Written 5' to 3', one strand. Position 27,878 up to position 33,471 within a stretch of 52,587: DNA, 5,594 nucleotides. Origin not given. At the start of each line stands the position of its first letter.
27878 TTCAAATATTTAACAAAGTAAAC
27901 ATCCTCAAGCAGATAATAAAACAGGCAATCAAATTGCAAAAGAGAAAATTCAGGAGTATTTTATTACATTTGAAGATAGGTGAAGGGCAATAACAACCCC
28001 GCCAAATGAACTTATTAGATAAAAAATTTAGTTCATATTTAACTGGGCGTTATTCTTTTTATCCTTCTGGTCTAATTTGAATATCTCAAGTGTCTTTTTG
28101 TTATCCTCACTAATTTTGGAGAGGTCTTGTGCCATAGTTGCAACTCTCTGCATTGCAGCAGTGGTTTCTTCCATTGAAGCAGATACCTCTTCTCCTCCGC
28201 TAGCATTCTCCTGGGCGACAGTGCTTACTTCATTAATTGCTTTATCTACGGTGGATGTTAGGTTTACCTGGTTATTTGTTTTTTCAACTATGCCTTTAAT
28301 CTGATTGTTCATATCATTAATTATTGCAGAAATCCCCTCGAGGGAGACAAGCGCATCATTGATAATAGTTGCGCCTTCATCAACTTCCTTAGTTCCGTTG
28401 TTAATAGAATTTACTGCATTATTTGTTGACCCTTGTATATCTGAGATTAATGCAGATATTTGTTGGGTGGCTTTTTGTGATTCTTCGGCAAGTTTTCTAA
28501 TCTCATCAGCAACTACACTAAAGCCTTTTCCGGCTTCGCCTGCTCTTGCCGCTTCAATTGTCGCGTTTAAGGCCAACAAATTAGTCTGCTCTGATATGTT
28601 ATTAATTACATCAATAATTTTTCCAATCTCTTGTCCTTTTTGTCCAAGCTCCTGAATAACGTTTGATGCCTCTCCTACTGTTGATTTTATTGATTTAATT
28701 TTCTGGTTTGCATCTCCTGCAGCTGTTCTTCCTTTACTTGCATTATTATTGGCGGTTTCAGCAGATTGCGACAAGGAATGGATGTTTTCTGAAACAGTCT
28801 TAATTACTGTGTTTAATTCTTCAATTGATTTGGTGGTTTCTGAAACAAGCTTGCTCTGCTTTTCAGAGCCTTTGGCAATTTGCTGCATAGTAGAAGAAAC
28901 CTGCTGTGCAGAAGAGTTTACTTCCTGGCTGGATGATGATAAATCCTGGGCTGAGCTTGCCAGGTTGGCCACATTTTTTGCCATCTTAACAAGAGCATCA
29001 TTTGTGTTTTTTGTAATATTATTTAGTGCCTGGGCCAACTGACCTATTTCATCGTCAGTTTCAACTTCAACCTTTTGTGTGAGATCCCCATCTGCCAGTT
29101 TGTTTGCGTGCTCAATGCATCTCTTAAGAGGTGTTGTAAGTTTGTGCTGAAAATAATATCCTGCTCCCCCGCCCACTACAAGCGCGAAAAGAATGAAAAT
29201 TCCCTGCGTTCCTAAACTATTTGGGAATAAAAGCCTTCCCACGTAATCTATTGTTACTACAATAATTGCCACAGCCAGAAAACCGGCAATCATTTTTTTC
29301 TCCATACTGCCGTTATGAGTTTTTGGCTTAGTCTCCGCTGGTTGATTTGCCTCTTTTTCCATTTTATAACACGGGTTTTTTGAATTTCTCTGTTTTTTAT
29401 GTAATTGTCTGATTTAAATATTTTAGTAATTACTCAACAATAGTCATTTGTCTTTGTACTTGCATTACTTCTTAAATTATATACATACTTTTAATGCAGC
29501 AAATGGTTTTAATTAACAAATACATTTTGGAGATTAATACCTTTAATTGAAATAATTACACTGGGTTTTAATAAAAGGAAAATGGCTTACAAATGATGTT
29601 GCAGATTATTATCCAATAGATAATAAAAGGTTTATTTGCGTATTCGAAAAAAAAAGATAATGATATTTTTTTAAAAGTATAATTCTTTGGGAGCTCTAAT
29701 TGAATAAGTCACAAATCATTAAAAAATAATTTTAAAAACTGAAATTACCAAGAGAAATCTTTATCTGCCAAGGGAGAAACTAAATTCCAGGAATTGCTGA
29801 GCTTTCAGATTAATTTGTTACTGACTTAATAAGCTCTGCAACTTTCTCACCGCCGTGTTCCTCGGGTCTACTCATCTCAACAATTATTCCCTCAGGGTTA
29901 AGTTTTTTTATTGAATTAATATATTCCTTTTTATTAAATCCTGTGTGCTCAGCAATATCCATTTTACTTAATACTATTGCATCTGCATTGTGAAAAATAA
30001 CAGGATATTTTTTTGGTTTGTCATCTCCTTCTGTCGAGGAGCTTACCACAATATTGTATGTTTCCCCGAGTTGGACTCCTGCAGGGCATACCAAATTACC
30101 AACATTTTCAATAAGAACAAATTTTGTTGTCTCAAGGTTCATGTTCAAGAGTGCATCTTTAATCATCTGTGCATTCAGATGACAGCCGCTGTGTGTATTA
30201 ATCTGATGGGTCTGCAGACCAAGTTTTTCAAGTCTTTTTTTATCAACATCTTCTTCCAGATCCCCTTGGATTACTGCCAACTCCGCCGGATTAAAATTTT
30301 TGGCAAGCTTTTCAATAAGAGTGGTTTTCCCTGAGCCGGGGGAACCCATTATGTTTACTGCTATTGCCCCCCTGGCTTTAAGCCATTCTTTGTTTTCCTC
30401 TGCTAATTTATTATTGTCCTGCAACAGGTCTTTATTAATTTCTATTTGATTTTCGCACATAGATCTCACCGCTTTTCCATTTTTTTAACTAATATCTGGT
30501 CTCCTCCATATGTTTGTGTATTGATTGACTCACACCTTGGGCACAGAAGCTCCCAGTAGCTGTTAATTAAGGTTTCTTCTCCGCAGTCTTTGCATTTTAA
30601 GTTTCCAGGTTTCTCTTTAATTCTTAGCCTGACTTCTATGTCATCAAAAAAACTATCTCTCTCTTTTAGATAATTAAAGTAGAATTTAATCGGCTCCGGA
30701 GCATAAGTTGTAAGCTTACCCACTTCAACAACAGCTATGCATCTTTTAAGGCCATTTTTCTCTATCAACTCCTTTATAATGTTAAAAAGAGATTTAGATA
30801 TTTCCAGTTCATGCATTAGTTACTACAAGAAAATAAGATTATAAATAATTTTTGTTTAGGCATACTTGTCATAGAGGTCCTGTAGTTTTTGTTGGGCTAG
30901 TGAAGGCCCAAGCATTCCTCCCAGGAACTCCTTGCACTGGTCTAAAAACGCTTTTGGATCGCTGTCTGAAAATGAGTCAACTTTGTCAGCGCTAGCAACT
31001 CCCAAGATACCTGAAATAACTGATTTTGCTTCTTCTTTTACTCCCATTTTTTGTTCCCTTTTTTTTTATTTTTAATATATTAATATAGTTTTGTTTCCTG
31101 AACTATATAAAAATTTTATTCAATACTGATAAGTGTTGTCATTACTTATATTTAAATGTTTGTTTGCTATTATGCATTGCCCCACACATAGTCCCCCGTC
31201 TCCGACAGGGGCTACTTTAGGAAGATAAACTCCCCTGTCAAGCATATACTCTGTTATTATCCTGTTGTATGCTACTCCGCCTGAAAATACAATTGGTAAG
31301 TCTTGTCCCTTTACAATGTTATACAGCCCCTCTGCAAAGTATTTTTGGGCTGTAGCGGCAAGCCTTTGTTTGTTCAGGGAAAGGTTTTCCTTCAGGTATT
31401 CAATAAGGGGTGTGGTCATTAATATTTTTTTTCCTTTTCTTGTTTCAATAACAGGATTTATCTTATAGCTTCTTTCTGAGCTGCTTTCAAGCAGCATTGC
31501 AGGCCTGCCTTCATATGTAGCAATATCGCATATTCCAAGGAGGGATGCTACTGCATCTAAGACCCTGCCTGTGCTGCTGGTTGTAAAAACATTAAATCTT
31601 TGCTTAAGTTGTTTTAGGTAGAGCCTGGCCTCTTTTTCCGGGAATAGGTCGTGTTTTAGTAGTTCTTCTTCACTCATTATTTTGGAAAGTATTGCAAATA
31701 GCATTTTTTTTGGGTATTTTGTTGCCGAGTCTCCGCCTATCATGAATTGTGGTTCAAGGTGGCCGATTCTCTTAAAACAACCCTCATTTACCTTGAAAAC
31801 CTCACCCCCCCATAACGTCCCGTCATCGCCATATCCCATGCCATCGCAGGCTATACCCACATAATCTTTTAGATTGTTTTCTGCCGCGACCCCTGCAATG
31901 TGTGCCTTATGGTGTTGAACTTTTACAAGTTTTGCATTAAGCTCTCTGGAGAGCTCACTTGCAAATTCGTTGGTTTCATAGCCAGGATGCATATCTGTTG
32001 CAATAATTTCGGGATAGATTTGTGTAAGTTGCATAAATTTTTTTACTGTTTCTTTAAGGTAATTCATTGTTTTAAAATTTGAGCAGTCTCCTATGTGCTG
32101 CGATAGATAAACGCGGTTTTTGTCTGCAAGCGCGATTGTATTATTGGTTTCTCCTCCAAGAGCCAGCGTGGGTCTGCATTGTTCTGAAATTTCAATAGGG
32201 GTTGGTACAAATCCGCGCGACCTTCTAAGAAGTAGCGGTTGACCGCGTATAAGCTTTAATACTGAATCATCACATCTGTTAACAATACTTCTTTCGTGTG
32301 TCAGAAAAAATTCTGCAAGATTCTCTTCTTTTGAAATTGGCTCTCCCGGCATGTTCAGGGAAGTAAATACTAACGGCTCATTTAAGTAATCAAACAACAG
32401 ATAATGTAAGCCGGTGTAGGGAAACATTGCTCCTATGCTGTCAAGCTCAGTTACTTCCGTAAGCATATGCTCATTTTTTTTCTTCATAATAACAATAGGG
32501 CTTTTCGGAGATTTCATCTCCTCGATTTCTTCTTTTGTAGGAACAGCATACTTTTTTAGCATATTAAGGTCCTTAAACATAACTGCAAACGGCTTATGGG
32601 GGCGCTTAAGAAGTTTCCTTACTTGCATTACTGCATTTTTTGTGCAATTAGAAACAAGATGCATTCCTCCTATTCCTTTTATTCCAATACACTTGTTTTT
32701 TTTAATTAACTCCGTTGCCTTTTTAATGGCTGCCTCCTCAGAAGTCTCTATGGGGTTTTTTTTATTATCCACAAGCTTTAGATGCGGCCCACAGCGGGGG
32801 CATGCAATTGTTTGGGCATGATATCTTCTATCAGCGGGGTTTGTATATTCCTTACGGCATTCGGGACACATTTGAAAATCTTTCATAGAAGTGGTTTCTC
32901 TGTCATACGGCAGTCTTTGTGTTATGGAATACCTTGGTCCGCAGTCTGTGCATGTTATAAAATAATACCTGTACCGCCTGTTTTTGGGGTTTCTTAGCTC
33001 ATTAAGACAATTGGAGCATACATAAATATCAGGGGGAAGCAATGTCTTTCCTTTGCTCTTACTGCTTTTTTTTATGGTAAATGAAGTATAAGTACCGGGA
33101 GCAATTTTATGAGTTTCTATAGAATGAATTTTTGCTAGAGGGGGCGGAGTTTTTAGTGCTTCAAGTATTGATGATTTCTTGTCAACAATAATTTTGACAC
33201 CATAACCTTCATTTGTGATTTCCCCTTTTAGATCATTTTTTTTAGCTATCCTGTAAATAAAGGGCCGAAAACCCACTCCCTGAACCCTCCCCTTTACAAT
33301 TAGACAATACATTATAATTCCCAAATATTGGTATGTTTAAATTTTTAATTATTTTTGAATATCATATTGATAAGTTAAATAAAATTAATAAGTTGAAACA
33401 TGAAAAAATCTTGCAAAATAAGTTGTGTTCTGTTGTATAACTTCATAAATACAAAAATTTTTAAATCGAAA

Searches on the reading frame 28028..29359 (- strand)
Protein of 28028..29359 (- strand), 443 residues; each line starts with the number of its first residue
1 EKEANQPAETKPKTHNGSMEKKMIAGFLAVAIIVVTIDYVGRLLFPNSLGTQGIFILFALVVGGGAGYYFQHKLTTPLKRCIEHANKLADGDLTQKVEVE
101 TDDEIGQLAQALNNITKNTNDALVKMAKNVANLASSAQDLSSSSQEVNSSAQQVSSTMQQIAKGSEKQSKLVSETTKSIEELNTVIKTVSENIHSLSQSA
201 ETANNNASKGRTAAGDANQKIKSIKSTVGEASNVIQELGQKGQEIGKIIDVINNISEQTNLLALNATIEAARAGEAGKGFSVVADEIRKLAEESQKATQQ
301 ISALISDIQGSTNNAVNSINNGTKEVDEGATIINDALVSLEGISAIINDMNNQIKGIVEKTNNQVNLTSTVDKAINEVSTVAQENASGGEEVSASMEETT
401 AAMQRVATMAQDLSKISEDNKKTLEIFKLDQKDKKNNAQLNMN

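Call 52: search_protein_families(library=pfam, proteins=[window:28028-29359:-], max_evalue=0.00001)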
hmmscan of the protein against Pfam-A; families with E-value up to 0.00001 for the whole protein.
window:28028-29359:- (443 aa): 2 families
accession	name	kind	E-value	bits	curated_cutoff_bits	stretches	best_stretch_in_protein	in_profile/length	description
PF00015.26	MCPsignal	-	3.8e-45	154.3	34.6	1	236-381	26-171/172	Methyl-accepting chemotaxis protein (MCP) signalling domain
PF00672.30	HAMP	-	4.4e-16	59.4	25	1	72-116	4-48/53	HAMP domain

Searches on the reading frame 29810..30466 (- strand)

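Call 52: search_protein_families(library=pfam, proteins=[window:29810-30466:-], max_evalue=0.00001)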
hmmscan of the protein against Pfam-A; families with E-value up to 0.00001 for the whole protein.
window:29810-30466:- (218 aa): 1 family
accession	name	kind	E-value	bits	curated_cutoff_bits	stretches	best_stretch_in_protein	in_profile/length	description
PF02492.25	cobW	-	2.2e-18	66.9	20.7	1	37-195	3-178/180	CobW/HypB/UreG, nucleotide-binding domain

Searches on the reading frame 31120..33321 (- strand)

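Call 14: search_protein_families(library=pfam, proteins=[window:31120-33321:-], max_evalue=0.001)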
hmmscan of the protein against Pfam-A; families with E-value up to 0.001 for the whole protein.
window:31120-33321:- (733 aa): 5 families
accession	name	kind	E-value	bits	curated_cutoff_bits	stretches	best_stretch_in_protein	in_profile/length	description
PF22521.2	HypF_C_2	-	2e-55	188.7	27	1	489-715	1-241/241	Carbamoyltransferase, Kae1-like Domain, second subdomain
PF07503.17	zf-HYPF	-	2.4e-32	110.9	23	2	151-184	1-34/34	HypF finger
PF01300.24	Sua5_yciO_yrdC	-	6e-31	107.8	25.1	1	204-368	1-178/178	Telomere recombination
PF17788.7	HypF_C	-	8.3e-31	107.1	23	1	382-481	3-99/99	HypF Kae1-like domain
PF00708.24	Acylphosphatase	-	1.2e-14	54.8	22.5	1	7-83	3-85/85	Acylphosphatase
